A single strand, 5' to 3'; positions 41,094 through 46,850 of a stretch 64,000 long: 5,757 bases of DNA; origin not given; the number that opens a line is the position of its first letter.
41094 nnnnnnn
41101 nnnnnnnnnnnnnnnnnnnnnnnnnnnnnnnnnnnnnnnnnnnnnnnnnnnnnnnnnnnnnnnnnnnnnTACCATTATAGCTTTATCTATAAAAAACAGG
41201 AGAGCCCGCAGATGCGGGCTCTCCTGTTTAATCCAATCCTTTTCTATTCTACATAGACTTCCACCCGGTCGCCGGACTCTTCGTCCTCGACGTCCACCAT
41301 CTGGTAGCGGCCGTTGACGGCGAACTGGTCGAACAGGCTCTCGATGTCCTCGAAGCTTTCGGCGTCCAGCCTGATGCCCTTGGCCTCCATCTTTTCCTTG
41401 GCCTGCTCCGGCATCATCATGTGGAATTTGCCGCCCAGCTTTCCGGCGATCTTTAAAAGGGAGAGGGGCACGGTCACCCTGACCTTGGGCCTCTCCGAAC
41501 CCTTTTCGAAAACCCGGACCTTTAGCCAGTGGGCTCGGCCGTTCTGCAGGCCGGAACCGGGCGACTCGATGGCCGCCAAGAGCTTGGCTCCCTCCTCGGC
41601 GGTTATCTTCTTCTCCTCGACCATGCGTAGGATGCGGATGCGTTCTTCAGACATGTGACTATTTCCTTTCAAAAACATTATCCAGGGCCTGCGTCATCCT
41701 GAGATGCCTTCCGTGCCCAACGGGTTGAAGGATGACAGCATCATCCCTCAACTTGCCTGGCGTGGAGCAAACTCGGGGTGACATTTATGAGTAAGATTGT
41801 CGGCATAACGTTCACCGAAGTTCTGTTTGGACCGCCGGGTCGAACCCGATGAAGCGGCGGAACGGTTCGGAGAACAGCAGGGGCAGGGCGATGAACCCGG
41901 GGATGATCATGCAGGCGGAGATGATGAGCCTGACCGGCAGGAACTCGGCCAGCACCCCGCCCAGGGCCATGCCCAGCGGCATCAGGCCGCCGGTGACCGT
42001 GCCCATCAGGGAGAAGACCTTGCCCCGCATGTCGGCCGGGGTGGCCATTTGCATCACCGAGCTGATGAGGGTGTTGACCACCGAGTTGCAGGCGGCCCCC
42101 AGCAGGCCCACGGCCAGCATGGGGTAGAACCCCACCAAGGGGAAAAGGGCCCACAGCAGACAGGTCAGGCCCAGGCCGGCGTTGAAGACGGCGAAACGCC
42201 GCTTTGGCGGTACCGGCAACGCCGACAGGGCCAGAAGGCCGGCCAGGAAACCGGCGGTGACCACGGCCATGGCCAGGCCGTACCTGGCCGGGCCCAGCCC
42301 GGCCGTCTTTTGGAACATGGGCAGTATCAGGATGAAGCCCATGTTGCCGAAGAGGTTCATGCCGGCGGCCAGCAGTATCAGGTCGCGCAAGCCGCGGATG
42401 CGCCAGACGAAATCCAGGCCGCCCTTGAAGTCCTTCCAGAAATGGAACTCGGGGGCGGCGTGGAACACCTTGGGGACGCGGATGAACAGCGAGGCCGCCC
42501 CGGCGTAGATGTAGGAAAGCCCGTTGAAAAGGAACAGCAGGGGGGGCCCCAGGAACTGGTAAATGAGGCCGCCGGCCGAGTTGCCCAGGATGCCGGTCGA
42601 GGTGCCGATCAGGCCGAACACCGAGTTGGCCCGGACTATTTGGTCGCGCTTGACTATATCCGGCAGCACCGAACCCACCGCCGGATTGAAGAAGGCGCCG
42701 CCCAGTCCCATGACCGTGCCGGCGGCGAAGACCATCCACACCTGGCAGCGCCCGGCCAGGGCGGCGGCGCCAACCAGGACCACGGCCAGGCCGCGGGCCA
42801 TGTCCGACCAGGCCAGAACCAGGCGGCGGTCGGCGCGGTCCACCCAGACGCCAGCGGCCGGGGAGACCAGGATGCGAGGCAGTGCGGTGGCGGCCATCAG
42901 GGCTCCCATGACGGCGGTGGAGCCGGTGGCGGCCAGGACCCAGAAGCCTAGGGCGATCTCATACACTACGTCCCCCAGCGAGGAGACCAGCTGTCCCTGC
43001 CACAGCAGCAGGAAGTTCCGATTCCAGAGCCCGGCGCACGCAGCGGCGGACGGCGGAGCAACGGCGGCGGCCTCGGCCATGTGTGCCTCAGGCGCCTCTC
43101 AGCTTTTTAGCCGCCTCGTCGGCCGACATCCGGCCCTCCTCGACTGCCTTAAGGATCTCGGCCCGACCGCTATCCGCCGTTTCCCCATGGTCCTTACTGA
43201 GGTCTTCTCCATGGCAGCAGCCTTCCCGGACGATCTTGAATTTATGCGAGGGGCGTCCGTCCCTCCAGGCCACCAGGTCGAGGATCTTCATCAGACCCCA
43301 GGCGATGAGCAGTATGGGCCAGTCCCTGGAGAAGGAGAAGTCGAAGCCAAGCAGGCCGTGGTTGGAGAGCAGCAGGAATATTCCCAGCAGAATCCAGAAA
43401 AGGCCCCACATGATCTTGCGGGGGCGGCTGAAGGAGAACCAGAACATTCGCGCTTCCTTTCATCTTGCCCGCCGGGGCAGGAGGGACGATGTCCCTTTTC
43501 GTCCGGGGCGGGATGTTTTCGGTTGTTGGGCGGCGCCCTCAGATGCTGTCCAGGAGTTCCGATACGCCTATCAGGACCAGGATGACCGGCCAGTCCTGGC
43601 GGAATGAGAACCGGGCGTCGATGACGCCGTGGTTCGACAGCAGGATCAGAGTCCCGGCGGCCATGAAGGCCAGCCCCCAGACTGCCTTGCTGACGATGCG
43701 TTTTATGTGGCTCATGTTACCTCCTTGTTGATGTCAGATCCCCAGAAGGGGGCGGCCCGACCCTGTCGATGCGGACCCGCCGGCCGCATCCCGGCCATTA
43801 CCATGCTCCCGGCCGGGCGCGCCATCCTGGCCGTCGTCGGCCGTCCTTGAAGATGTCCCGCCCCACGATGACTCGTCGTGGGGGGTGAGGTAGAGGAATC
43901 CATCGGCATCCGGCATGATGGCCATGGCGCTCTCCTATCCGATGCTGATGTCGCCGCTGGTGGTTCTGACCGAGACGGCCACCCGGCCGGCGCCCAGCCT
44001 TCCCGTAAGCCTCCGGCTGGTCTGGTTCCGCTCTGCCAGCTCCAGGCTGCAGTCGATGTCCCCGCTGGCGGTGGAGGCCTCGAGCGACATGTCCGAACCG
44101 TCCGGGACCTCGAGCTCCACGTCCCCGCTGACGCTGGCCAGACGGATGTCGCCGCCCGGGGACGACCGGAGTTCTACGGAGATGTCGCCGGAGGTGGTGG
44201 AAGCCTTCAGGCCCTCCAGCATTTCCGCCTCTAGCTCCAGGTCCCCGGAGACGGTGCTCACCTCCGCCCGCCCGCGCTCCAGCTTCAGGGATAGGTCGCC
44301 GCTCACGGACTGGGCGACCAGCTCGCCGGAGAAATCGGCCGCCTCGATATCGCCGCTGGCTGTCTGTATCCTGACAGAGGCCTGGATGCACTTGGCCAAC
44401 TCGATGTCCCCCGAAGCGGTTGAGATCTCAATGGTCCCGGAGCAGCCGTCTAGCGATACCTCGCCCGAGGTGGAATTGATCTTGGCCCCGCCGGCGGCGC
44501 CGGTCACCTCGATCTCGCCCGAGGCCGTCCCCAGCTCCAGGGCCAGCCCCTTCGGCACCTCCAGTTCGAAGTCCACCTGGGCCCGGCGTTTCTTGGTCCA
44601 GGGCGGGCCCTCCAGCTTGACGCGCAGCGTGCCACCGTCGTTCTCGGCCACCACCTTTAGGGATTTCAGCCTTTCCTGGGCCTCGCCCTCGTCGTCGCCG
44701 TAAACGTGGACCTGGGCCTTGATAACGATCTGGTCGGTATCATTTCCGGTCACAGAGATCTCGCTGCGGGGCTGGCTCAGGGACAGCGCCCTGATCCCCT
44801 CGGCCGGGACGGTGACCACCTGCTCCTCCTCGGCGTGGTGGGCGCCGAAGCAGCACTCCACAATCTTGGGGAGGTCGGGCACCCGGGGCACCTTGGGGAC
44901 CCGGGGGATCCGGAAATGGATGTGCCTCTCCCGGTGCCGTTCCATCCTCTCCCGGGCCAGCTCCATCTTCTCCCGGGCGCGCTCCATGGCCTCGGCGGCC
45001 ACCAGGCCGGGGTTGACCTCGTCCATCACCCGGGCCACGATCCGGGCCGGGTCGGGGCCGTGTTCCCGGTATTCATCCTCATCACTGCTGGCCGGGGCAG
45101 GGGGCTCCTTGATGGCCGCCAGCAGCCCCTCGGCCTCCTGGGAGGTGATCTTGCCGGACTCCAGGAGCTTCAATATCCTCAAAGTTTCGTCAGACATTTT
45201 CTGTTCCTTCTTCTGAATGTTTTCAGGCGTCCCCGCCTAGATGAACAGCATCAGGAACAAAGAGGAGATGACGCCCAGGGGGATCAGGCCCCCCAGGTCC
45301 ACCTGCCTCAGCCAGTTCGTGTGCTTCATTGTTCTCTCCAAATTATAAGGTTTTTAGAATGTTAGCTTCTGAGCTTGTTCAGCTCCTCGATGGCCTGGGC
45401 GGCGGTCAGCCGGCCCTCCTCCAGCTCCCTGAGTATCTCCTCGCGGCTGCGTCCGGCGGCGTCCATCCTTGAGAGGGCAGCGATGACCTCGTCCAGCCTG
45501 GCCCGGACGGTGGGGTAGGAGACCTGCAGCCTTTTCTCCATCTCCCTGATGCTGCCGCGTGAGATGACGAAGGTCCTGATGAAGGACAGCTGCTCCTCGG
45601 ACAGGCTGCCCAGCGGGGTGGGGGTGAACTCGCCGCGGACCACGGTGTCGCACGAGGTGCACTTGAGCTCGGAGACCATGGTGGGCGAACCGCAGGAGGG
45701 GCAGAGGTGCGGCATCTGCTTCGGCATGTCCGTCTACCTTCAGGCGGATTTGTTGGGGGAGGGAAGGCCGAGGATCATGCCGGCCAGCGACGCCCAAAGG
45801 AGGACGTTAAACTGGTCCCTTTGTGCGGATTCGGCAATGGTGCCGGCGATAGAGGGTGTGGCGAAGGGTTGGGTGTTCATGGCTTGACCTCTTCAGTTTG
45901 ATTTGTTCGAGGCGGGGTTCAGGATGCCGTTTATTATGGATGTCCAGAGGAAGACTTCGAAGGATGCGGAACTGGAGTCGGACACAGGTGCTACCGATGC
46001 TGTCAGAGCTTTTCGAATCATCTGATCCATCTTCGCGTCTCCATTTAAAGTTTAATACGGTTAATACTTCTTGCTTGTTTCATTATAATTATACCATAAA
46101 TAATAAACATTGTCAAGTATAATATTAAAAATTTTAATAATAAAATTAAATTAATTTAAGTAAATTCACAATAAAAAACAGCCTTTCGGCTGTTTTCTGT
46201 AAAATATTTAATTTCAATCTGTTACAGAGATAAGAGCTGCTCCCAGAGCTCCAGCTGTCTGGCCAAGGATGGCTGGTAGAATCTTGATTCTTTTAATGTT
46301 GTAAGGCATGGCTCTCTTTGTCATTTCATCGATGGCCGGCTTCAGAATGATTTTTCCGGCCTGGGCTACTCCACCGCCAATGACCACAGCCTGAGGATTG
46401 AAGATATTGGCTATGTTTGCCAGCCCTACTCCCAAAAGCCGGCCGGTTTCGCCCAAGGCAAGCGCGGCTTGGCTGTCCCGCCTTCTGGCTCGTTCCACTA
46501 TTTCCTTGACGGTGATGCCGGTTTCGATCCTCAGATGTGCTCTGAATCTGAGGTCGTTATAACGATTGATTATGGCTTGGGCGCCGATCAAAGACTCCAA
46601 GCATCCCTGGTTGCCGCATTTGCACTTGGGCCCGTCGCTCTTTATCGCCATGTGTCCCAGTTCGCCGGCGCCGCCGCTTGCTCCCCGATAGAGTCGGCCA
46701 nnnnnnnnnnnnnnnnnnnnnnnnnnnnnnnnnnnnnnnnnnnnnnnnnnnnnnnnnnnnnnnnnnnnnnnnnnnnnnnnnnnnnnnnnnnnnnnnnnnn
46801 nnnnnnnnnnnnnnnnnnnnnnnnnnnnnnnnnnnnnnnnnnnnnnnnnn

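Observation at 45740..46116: Two unannotated paralogous micro-peptides head a DUF2089/DUF4097 operon behind a perfect promoter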

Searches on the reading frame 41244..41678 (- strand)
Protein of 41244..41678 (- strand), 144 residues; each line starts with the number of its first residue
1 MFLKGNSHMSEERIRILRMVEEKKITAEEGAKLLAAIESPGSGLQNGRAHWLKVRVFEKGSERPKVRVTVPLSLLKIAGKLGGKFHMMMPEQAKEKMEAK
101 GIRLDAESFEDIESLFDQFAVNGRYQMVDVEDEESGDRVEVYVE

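Call 3: search_protein_families(library=pfam, proteins=[window:41244-41678:-], max_evalue=0.01)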
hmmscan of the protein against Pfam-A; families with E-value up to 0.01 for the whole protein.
window:41244-41678:- (144 aa): 1 family
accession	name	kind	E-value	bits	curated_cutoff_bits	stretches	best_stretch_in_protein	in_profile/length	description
PF22746.1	SHOCT-like_DUF2089-C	-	1.5e-10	40.7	27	1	11-40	1-30/32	SHOCT-like domain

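Call 47: search_protein_families(library=ncbifam, proteins=[window:41244-41678:-], max_evalue=0.1)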
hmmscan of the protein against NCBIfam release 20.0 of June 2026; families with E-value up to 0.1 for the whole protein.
window:41244-41678:- (144 aa): 0 families

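Call 77: search_protein_families(library=padloc, proteins=[window:41244-41678:-], max_evalue=0.01)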
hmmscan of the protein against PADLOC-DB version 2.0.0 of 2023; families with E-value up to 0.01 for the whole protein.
window:41244-41678:- (144 aa): 0 families

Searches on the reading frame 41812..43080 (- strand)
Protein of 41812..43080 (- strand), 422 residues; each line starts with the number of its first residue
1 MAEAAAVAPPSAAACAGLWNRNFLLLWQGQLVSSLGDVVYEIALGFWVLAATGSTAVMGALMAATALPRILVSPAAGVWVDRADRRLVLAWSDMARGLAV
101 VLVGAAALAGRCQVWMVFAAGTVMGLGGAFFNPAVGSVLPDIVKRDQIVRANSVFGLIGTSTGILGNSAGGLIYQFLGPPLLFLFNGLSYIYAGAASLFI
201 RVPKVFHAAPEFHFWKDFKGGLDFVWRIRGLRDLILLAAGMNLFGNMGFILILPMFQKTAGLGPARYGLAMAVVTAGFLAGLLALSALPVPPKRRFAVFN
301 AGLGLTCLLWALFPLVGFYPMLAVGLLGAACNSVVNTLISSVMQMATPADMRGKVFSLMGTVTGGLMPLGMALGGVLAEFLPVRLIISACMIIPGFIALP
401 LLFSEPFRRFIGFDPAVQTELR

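Call 3: search_protein_families(library=pfam, proteins=[window:41812-43080:-], max_evalue=0.01)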
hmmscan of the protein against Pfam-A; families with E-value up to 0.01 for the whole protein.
window:41812-43080:- (422 aa): 2 families
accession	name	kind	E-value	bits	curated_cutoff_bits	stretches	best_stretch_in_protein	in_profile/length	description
PF07690.21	MFS_1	-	1.2e-30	107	33.4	2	29-364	4-340/347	Major Facilitator Superfamily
PF05977.19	MFS_3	-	3e-27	95.7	27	1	14-397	3-388/524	Transmembrane secretion effector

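Call 77: search_protein_families(library=padloc, proteins=[window:41812-43080:-], max_evalue=0.01)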
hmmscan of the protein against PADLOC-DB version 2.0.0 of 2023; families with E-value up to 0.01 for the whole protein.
window:41812-43080:- (422 aa): 0 families

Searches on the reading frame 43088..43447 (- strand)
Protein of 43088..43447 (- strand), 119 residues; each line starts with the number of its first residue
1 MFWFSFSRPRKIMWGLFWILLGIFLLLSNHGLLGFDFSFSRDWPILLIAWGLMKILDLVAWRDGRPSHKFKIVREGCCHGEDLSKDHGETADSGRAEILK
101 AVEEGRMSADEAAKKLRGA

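Call 3: search_protein_families(library=pfam, proteins=[window:43088-43447:-], max_evalue=0.01)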
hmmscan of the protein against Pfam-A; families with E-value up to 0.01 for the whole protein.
window:43088-43447:- (119 aa): 3 families
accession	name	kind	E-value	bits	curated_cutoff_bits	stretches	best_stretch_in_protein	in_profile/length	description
PF18917.5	LiaI-LiaF-like_TM1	-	3.5e-08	33.8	27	1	12-54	1-41/42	LiaI-LiaF-like transmembrane region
PF22570.1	LiaF-TM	-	2.2e-07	32.1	27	1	13-56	1-43/98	LiaF transmembrane domain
PF22746.1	SHOCT-like_DUF2089-C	-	8.6e-05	22.5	27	1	95-116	3-24/32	SHOCT-like domain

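Call 77: search_protein_families(library=padloc, proteins=[window:43088-43447:-], max_evalue=0.01)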
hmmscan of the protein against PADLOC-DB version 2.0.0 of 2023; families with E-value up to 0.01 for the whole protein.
window:43088-43447:- (119 aa): 0 families

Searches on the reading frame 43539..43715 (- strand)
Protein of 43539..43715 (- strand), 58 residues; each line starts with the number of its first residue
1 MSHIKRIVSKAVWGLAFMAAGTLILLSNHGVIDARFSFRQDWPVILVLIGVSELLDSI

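Call 3: search_protein_families(library=pfam, proteins=[window:43539-43715:-], max_evalue=0.01)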
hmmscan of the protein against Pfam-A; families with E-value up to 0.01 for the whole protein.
window:43539-43715:- (58 aa): 2 families
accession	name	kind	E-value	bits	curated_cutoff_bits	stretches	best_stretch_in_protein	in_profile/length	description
PF18917.5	LiaI-LiaF-like_TM1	-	6.8e-11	42.5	27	1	12-52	2-40/42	LiaI-LiaF-like transmembrane region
PF22570.1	LiaF-TM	-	7.1e-07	30.4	27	1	12-56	1-44/98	LiaF transmembrane domain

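Call 77: search_protein_families(library=padloc, proteins=[window:43539-43715:-], max_evalue=0.01)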
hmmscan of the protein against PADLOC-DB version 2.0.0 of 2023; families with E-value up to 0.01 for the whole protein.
window:43539-43715:- (58 aa): 0 families

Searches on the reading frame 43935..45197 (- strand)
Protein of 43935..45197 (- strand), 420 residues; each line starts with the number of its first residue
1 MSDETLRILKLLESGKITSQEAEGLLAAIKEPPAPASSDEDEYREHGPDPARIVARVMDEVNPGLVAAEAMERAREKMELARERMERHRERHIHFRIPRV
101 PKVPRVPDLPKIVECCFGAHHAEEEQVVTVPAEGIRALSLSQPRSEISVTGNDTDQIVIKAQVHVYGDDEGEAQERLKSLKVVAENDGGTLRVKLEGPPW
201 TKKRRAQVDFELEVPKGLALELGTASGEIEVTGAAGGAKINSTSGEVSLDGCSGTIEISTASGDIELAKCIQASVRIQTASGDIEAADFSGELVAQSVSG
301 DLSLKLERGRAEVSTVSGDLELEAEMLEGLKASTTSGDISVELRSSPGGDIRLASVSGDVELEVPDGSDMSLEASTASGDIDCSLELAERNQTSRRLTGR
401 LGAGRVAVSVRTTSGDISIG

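Call 3: search_protein_families(library=pfam, proteins=[window:43935-45197:-], max_evalue=0.01)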
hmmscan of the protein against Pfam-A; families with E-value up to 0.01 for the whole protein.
window:43935-45197:- (420 aa): 6 families
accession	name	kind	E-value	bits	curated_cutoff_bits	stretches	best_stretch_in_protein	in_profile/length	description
PF13349.12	DUF4097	-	2.8e-32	112.5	22.9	2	297-419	124-246/247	Toastrack DUF4097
PF22746.1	SHOCT-like_DUF2089-C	-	3.1e-07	30.2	27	1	3-32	1-30/32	SHOCT-like domain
PF01203.25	T2SSN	-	6.2e-05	23.6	29.6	1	218-363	37-165/211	Type II secretion system (T2SS), protein N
PF10988.14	DUF2807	-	0.00046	20.4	24.2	1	181-300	34-153/181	Putative auto-transporter adhesin, head GIN domain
PF24016.2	DUF7330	-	0.00069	19.7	27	0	330-393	74-140/187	Domain of unknown function (DUF7330)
PF09922.15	LiaF-like_C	-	0.0036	17.6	29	0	350-418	41-113/114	Cell wall-active antibiotics response LiaF, C-terminal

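Call 47: search_protein_families(library=ncbifam, proteins=[window:43935-45197:-], max_evalue=0.1)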
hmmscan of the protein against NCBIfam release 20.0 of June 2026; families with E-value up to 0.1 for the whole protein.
window:43935-45197:- (420 aa): 5 families
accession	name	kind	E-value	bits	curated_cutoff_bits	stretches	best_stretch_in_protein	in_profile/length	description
NF049997.1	LiaG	equivalog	8.6e-32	110.5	285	2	274-419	141-286/286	LiaG family protein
NF038025.1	dapto_LiaX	exception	6.7e-10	38.3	350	2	258-418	341-509/512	daptomycin-sensing surface protein LiaX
TIGR04411.1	T2SS_GspN_Lepto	equivalog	0.0001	21.9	50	1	223-328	142-248/280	type II secretion system protein GspN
NF040535.1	LiaF_C_term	equivalog_domain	0.0034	17.5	57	0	351-385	29-63/103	cell wall-active antibiotics response protein LiaF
NF012221.1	MARTX_Nterm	equivalog_domain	0.01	13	700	1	222-327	570-681/1910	MARTX multifunctional-autoprocessing repeats-in-toxin holotoxin RtxA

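Call 77: search_protein_families(library=padloc, proteins=[window:43935-45197:-], max_evalue=0.01)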
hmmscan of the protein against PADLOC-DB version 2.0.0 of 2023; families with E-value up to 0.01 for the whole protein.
window:43935-45197:- (420 aa): 0 families

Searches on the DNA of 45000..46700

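Call 4: search_rna_families(source=window, start=45000, end=46700, threshold=evalue, max_evalue=1)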
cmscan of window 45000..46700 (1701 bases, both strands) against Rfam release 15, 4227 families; matches with E-value up to 1: 3.
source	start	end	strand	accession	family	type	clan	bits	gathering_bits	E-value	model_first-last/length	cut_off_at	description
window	46140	46196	+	RF02844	RefA9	Gene; antisense;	-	23.3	49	0.94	1-64/64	no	Enterococcus sRNA A9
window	46154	46260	-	RF00402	SNORA25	Gene; snRNA; snoRNA; HACA-box;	-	22.2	85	0.57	1-128/128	no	Small nucleolar RNA SNORA25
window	45120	45196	-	RF00223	IRES_Bip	Cis-reg; IRES;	-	13.4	40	0.21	1-263/263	no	bip internal ribosome entry site (IRES)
